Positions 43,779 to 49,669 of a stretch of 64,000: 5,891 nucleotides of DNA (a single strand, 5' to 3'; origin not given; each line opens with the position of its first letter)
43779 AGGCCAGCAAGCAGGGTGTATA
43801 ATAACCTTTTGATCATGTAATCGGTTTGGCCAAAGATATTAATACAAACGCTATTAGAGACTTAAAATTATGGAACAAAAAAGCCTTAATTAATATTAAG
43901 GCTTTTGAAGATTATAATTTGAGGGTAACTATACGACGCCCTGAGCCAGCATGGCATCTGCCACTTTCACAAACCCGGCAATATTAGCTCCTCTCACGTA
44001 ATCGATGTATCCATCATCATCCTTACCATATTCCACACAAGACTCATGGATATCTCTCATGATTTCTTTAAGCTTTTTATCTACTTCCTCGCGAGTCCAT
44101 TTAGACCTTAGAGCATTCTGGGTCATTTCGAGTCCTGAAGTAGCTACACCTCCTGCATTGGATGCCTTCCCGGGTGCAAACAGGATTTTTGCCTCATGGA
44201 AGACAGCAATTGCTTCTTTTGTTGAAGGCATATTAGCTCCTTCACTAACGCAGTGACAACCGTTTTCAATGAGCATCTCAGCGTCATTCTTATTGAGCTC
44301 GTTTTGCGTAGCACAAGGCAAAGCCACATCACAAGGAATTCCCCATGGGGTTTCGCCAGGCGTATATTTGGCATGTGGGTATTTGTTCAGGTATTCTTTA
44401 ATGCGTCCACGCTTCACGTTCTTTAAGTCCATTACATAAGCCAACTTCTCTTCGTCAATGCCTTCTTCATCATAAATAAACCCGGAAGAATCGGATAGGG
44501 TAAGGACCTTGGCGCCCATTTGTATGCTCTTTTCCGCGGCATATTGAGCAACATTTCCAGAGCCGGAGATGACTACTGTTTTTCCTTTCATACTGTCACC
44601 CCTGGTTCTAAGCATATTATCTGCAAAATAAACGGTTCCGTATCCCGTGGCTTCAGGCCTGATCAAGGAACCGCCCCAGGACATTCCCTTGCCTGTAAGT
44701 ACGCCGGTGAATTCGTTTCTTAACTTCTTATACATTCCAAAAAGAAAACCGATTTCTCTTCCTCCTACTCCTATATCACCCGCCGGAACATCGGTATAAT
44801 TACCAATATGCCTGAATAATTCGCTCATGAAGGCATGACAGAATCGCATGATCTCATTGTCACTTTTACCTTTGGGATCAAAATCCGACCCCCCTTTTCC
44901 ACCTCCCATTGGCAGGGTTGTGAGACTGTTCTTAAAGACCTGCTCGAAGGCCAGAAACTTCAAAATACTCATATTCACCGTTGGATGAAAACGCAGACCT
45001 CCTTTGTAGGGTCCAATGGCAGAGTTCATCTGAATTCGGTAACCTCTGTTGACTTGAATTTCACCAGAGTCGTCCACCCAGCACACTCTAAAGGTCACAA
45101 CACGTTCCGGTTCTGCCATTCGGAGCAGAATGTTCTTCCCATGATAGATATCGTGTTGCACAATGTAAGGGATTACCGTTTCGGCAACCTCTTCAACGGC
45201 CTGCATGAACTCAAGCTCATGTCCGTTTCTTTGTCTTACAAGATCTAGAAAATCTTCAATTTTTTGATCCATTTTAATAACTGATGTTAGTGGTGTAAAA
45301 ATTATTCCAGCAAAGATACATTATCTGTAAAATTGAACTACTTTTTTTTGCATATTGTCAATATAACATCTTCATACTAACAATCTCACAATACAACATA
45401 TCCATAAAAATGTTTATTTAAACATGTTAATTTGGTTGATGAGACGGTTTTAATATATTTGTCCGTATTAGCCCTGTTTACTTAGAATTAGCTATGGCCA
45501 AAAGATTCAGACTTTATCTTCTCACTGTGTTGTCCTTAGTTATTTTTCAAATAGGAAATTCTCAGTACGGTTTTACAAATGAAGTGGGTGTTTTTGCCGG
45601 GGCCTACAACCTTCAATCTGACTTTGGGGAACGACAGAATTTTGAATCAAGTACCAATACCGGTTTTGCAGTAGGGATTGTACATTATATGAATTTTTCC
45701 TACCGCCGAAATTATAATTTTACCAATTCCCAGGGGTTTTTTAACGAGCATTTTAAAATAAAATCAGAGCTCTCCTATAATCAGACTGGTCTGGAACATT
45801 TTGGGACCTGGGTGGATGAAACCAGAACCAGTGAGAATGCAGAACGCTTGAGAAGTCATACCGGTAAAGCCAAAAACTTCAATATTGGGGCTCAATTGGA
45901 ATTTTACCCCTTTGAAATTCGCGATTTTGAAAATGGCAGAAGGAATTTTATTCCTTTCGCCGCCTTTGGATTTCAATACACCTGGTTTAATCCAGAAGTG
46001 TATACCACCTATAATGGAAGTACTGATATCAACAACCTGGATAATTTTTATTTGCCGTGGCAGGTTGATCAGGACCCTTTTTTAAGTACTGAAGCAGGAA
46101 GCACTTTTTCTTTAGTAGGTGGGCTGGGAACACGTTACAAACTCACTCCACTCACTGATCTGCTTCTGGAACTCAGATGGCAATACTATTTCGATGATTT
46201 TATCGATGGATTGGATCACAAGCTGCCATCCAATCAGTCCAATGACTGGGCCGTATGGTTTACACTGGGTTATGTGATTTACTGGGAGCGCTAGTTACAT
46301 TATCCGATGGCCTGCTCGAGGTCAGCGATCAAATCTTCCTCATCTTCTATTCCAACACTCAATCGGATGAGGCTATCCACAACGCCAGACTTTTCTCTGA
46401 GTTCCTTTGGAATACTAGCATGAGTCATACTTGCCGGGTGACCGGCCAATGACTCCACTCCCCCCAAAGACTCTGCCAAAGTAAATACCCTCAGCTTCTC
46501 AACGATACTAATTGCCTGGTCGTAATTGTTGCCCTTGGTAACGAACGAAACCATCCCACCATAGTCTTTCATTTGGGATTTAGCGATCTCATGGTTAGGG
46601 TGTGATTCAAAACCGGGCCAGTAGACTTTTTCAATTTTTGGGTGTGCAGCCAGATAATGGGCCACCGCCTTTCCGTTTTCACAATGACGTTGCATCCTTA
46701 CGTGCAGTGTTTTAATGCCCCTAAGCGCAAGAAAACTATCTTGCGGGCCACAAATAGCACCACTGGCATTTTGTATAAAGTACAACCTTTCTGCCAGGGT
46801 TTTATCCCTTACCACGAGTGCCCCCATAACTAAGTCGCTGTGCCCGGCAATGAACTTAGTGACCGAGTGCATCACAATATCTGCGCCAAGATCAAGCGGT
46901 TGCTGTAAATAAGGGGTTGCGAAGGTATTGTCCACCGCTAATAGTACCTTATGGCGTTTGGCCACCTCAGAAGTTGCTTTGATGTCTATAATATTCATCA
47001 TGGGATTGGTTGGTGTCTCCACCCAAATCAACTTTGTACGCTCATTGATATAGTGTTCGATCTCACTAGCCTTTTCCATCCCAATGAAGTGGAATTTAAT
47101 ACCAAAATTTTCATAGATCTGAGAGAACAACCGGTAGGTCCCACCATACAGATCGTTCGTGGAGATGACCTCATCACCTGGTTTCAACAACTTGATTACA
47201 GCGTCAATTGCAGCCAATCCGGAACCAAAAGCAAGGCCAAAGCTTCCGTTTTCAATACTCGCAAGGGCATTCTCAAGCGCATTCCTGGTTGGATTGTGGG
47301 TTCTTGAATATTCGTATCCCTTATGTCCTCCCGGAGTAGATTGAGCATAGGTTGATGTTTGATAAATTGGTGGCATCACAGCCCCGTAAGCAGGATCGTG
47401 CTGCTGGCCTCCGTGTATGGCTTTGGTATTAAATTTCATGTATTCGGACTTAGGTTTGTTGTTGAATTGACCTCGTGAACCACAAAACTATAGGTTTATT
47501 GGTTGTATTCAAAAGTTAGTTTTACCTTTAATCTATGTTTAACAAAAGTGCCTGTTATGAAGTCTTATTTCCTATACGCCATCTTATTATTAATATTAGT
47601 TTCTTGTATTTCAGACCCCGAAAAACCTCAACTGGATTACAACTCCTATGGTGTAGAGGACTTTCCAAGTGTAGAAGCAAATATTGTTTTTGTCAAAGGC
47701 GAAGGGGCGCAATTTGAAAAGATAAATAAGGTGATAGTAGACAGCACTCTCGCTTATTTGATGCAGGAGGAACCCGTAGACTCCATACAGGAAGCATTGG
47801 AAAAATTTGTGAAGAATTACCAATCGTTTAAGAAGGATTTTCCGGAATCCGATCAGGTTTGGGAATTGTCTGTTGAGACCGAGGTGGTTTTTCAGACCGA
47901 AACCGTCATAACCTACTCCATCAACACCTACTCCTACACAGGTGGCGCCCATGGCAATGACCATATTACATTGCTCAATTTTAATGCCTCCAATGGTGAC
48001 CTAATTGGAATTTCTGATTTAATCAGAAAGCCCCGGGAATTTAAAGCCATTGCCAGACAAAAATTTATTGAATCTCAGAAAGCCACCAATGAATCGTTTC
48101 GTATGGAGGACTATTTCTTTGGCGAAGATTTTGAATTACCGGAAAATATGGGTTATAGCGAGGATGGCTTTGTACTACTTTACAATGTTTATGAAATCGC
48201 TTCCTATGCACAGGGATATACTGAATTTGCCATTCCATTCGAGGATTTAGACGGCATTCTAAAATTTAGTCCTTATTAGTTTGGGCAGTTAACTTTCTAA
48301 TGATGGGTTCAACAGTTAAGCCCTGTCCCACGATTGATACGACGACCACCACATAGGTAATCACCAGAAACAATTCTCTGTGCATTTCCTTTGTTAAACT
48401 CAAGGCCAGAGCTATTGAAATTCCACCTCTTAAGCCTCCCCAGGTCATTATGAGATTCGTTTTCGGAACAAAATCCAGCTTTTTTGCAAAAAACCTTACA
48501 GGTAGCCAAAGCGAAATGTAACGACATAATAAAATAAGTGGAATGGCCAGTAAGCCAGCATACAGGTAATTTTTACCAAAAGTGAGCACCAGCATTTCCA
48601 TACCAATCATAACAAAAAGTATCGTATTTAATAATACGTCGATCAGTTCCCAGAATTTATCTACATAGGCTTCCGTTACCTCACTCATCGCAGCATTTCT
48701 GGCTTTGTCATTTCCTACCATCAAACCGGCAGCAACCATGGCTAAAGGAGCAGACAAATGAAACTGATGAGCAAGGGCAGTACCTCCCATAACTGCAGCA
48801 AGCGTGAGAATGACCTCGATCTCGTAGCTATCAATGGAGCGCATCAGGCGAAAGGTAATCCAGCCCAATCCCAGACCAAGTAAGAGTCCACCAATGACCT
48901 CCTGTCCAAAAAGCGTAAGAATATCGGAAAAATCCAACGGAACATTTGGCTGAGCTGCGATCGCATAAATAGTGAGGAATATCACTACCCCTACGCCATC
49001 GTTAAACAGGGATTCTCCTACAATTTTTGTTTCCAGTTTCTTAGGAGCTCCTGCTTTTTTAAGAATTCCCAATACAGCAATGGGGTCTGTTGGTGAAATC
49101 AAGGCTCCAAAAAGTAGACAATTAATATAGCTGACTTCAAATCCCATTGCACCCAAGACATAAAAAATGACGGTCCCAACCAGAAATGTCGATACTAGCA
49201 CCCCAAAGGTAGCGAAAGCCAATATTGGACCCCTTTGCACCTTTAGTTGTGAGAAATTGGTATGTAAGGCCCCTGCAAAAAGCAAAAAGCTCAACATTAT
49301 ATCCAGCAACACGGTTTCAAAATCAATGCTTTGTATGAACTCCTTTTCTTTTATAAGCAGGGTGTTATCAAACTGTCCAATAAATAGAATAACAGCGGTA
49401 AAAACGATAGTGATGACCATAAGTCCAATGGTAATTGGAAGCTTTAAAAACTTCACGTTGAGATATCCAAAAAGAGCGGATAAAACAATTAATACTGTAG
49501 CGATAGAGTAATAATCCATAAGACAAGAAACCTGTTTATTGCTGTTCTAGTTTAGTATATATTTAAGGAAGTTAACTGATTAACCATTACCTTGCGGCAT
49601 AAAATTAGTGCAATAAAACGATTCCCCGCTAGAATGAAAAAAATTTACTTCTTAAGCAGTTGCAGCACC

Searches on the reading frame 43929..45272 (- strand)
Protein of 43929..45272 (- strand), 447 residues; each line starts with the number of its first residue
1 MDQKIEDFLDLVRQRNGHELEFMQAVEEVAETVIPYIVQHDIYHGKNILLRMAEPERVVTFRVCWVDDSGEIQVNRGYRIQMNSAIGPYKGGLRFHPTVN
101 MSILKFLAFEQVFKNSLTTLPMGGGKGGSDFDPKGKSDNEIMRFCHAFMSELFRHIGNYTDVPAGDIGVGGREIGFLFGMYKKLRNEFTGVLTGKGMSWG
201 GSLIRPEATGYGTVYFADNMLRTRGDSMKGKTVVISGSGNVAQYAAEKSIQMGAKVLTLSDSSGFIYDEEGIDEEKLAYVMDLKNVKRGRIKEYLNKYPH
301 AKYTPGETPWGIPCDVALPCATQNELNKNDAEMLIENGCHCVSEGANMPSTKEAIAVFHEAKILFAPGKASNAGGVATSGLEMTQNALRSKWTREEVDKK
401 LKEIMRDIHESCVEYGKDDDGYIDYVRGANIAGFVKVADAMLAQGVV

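Call 44: search_protein_families(library=pfam, proteins=[window:43929-45272:-], max_evalue=0.00001)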
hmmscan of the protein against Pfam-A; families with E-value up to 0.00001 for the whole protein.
window:43929-45272:- (447 aa): 2 families
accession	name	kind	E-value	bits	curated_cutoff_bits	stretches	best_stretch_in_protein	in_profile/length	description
PF00208.27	ELFV_dehydrog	-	3.3e-94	315.5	23.4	1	200-445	1-241/241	Glutamate/Leucine/Phenylalanine/Valine dehydrogenase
PF02812.23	ELFV_dehydrog_N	-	1e-50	171.2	25.3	1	55-183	1-129/129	Glu/Leu/Phe/Val dehydrogenase, dimerisation domain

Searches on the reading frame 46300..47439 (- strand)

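Call 44: search_protein_families(library=pfam, proteins=[window:46300-47439:-], max_evalue=0.00001)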
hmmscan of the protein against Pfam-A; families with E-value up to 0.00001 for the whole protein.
window:46300-47439:- (379 aa): 1 family
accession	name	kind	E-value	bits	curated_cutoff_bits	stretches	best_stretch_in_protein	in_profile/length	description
PF01053.26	Cys_Met_Meta_PP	-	2.4e-155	517.2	27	1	4-378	1-380/381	Cys/Met metabolism PLP-dependent enzyme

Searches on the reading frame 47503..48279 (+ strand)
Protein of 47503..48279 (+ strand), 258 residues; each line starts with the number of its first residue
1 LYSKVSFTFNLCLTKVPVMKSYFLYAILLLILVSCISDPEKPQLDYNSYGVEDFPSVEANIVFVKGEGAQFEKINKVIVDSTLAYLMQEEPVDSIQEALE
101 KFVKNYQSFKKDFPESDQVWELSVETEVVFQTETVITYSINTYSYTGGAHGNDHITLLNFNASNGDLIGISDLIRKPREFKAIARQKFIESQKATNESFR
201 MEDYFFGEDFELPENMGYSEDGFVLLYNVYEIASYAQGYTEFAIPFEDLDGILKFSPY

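Call 44: search_protein_families(library=pfam, proteins=[window:47503-48279:+], max_evalue=0.00001)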
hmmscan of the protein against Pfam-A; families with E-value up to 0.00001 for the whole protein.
window:47503-48279:+ (258 aa): 2 families
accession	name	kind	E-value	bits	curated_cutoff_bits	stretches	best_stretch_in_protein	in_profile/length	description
PF11738.13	DUF3298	-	1.1e-13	52.3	24.1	1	181-247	15-84/84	Protein of unknown function (DUF3298)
PF13739.11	PdaC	-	3.1e-12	47.9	29.1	1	71-152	26-94/95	Deacetylase PdaC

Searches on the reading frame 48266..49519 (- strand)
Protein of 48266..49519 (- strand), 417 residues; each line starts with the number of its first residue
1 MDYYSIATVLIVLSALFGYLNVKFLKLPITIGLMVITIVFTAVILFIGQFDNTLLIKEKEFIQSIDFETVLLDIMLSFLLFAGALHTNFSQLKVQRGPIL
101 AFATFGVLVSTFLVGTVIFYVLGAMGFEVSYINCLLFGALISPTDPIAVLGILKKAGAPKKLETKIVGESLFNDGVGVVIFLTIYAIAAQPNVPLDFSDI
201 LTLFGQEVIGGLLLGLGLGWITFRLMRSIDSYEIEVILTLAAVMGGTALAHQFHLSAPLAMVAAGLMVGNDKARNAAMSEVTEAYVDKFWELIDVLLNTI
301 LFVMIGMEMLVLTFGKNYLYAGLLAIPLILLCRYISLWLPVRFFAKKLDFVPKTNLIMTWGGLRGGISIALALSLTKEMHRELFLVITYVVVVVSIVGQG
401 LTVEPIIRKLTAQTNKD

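Call 44: search_protein_families(library=pfam, proteins=[window:48266-49519:-], max_evalue=0.00001)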
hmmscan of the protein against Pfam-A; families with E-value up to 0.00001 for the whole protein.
window:48266-49519:- (417 aa): 1 family
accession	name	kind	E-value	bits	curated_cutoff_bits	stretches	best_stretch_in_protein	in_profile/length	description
PF00999.27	Na_H_Exchanger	-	1.7e-65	221.8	26.2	1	12-408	1-374/375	Sodium/hydrogen exchanger, transmembrane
